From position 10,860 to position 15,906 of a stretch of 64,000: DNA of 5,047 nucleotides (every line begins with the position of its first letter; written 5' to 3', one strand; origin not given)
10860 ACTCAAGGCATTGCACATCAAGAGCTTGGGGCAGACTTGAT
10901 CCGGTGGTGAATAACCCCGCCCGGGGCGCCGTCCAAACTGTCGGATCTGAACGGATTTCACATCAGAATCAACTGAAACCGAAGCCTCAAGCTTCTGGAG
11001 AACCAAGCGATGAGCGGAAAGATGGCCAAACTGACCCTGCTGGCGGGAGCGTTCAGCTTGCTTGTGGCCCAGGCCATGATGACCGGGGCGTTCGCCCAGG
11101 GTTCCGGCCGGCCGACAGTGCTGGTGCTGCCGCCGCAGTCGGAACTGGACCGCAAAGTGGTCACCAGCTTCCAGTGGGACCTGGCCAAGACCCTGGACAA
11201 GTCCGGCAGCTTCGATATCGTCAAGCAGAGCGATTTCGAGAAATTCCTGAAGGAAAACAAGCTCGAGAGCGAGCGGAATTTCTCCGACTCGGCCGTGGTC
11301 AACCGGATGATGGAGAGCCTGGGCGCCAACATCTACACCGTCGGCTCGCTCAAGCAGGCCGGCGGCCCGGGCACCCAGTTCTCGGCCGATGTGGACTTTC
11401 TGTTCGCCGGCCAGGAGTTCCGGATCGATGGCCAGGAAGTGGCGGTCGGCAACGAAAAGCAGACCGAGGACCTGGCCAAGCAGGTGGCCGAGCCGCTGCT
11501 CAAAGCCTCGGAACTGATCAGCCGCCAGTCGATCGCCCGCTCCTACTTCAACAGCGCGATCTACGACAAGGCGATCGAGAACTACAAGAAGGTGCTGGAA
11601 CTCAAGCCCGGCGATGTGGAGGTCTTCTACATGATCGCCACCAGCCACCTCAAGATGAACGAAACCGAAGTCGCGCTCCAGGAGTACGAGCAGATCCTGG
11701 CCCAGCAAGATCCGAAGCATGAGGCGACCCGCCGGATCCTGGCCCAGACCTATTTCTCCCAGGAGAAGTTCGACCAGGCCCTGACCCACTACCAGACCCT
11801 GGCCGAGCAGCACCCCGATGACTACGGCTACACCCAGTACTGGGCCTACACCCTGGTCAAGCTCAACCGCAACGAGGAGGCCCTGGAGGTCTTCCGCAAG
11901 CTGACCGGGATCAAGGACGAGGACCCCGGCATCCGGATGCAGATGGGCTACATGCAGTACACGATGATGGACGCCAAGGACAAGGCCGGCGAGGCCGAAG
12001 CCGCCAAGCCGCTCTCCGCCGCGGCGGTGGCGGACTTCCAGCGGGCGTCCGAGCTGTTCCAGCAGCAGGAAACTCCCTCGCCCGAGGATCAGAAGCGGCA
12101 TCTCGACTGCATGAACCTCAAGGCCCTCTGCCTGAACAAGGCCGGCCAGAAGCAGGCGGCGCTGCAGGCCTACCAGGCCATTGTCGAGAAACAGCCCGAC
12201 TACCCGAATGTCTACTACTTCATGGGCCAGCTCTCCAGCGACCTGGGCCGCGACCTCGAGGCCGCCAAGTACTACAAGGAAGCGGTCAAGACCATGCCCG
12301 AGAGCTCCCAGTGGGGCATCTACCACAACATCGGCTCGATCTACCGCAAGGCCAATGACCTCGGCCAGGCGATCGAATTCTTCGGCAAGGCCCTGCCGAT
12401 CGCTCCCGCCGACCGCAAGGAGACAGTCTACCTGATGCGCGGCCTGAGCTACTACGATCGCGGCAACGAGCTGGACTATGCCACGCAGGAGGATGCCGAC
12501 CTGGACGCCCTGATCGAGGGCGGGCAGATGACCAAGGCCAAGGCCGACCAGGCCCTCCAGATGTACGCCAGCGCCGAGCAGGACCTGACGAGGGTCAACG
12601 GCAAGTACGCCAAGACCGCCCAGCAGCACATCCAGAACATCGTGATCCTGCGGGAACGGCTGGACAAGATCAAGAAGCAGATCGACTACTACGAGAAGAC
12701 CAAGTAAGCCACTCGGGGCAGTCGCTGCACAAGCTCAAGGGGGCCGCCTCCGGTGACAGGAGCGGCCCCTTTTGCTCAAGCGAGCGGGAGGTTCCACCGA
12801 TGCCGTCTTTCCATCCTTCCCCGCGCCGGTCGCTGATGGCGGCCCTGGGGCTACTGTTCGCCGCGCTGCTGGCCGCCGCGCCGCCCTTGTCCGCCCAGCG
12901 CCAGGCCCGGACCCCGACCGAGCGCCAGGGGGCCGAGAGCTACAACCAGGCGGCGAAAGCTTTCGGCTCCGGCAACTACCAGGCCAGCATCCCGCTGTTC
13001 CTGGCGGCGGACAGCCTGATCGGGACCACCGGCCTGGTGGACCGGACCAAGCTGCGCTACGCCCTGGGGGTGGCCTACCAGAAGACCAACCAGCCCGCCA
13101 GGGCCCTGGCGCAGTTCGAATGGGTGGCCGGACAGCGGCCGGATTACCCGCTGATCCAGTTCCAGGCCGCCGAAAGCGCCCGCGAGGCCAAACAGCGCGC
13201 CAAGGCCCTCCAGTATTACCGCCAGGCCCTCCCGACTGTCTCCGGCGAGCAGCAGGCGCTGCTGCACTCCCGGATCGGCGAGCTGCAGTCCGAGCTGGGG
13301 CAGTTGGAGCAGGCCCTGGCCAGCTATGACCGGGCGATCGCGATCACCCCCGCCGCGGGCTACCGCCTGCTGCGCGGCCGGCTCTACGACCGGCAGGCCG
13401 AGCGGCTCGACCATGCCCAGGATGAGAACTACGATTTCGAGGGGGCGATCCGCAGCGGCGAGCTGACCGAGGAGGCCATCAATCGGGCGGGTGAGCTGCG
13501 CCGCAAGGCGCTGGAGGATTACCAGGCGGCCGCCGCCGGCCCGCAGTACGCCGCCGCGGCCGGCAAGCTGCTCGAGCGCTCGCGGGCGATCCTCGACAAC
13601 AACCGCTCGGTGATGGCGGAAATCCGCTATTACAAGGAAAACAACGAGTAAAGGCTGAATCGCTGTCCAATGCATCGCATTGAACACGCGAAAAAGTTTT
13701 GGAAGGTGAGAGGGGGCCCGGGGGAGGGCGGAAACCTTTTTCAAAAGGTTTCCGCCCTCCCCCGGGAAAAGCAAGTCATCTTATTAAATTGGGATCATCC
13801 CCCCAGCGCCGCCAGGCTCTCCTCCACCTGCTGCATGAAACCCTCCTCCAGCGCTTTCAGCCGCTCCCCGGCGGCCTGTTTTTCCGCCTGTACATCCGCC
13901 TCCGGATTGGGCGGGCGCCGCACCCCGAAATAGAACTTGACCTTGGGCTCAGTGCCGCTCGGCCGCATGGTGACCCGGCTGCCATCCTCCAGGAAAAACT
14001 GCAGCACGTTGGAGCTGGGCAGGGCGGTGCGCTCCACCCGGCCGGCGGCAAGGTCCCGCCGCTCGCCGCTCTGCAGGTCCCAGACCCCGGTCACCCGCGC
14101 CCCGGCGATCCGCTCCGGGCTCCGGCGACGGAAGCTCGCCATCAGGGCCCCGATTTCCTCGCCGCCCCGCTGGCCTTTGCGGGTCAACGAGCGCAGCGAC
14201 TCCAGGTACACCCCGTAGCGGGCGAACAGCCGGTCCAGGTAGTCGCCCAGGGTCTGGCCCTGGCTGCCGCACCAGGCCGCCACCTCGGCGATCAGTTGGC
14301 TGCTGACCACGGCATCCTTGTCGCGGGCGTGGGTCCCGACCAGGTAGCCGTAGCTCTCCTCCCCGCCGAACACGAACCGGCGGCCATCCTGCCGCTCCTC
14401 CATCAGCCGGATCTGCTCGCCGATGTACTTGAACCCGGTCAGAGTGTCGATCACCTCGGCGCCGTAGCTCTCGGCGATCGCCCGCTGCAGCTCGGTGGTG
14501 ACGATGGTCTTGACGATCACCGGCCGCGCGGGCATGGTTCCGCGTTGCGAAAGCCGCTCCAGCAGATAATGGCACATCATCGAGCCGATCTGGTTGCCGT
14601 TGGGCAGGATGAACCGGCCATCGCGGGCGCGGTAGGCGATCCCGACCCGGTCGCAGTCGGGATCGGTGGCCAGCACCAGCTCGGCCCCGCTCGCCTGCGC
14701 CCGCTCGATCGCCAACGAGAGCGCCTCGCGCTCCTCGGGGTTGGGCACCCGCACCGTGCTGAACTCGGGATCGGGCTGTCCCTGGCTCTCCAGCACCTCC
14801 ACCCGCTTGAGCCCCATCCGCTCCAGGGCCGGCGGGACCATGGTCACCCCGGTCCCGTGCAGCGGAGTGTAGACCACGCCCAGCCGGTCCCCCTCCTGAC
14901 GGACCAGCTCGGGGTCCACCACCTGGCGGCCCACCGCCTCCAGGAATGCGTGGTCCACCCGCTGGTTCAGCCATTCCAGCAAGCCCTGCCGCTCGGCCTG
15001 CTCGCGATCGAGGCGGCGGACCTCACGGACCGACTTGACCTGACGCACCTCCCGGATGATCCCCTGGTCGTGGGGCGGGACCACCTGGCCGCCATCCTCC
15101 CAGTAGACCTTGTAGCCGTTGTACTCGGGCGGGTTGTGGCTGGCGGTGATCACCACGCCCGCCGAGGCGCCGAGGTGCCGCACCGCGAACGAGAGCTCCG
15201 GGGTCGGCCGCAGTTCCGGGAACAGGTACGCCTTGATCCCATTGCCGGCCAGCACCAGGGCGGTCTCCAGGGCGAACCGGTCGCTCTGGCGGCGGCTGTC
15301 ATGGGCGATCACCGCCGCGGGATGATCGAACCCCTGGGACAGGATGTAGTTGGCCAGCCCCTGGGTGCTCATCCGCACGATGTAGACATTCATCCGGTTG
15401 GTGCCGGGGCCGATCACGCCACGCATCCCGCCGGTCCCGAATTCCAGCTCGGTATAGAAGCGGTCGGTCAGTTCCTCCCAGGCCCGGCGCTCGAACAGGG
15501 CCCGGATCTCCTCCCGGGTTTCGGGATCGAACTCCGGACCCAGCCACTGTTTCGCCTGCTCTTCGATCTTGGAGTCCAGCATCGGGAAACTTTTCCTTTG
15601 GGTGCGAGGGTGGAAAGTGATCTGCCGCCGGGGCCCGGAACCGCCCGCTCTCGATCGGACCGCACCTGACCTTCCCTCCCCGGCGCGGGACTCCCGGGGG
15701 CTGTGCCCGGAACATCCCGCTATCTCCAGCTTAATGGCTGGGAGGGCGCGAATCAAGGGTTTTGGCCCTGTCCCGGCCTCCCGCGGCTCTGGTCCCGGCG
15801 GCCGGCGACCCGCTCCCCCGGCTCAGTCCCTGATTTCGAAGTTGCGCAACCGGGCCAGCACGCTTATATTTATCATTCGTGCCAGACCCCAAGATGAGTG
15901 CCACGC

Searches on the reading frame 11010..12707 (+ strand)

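Call 66: search_protein_families(library=pfam, proteins=[window:11010-12707:+], max_evalue=0.00001)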
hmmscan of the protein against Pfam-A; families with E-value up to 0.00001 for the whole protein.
window:11010-12707:+ (565 aa): 17 families
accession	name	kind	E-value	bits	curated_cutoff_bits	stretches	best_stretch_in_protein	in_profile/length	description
PF07719.23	TPR_2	-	1.2e-24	84.8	27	0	175-202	7-34/34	Tetratricopeptide repeat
PF00515.34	TPR_1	-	1.6e-22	78.7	27.8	0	438-466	4-32/34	Tetratricopeptide repeat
PF14559.12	TPR_19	-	4.7e-20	72.1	25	1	215-271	3-58/68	Tetratricopeptide repeat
PF13181.12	TPR_8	-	5.8e-20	70.1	25.7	0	437-467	3-33/34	Tetratricopeptide repeat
PF13428.12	TPR_14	-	3.7e-19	67.7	23.5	0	240-278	3-41/44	Tetratricopeptide repeat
PF13432.12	TPR_16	-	6e-19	68.6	32.7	1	207-271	1-64/65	Tetratricopeptide repeat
PF13414.12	TPR_11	-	5.8e-18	64.7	26.8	0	185-216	10-41/42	TPR repeat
PF13174.12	TPR_6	-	2e-15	56.7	26.3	0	244-270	6-32/33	Tetratricopeptide repeat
PF13424.12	TPR_12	-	2.2e-15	57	30.1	0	400-466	4-76/77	Tetratricopeptide repeat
PF12895.13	ANAPC3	-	3.6e-15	56.4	27.2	1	185-262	5-80/82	Anaphase-promoting complex, cyclosome, subunit 3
PF13176.12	TPR_7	-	1.5e-12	46.9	27.9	0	438-469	2-35/36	Tetratricopeptide repeat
PF13431.12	TPR_17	-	1.1e-09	38.3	24.4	0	192-220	2-30/34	Tetratricopeptide repeat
PF25064.1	ARM_TT21_5th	-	2.9e-09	37.7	27.8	0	239-311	2-77/117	TT21 fifth ARM repeats domain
PF13371.12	TPR_9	-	1.6e-07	31.7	35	0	178-245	4-70/73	Tetratricopeptide repeat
PF23914.1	TPR_CcmH_CycH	-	2.4e-07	31.1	42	0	185-271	66-154/158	Cytochrome c-type biogenesis protein H TPR domain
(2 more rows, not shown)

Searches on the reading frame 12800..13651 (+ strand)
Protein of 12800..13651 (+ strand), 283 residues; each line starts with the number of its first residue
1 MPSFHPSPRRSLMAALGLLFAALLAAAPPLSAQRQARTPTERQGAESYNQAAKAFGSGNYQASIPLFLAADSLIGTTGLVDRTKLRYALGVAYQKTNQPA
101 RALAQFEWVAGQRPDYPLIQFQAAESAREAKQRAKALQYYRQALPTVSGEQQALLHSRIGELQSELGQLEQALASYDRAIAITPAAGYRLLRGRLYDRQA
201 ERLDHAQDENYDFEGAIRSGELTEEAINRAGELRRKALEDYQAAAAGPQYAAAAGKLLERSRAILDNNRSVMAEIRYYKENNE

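Call 66: search_protein_families(library=pfam, proteins=[window:12800-13651:+], max_evalue=0.00001)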
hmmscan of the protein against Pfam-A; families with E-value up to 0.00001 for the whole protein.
window:12800-13651:+ (283 aa): 2 families
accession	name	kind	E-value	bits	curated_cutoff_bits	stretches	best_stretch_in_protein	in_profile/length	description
PF07719.23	TPR_2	-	2e-08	34.1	27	0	153-185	1-33/34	Tetratricopeptide repeat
PF00515.34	TPR_1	-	3.8e-08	33.2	27.8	0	154-182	2-30/34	Tetratricopeptide repeat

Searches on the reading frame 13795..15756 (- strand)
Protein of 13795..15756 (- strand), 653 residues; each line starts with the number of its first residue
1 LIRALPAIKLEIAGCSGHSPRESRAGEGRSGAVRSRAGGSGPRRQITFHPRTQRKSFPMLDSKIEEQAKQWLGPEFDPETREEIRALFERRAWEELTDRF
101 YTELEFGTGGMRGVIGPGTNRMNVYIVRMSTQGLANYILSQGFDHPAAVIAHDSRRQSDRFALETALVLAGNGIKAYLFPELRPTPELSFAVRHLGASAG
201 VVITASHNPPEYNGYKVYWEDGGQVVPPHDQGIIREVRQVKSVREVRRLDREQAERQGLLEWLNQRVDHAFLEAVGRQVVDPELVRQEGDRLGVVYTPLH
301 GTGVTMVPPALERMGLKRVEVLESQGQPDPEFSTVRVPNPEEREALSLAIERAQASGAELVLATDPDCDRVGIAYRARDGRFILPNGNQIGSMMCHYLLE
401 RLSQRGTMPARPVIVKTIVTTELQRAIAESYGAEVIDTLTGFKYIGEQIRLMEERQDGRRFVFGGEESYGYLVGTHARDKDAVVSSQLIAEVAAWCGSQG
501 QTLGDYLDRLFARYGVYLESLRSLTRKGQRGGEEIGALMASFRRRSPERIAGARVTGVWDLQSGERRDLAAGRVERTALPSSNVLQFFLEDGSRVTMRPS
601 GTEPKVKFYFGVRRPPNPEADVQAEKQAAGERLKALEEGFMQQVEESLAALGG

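Call 66: search_protein_families(library=pfam, proteins=[window:13795-15756:-], max_evalue=0.00001)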
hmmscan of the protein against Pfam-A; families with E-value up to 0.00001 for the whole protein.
window:13795-15756:- (653 aa): 4 families
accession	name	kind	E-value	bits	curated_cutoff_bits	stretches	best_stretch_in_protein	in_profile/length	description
PF02878.22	PGM_PMM_I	-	1.4e-39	135.3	22.5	1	105-241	3-135/138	Phosphoglucomutase/phosphomannomutase, alpha/beta/alpha domain I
PF02879.22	PGM_PMM_II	-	1.6e-24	86.9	29.3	1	274-374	6-99/103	Phosphoglucomutase/phosphomannomutase, alpha/beta/alpha domain II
PF02880.22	PGM_PMM_III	-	7.3e-21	74.9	20.7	1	386-514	1-115/115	Phosphoglucomutase/phosphomannomutase, alpha/beta/alpha domain III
PF00408.26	PGM_PMM_IV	-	2e-06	28.2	23.1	1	581-613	22-53/68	Phosphoglucomutase/phosphomannomutase, C-terminal domain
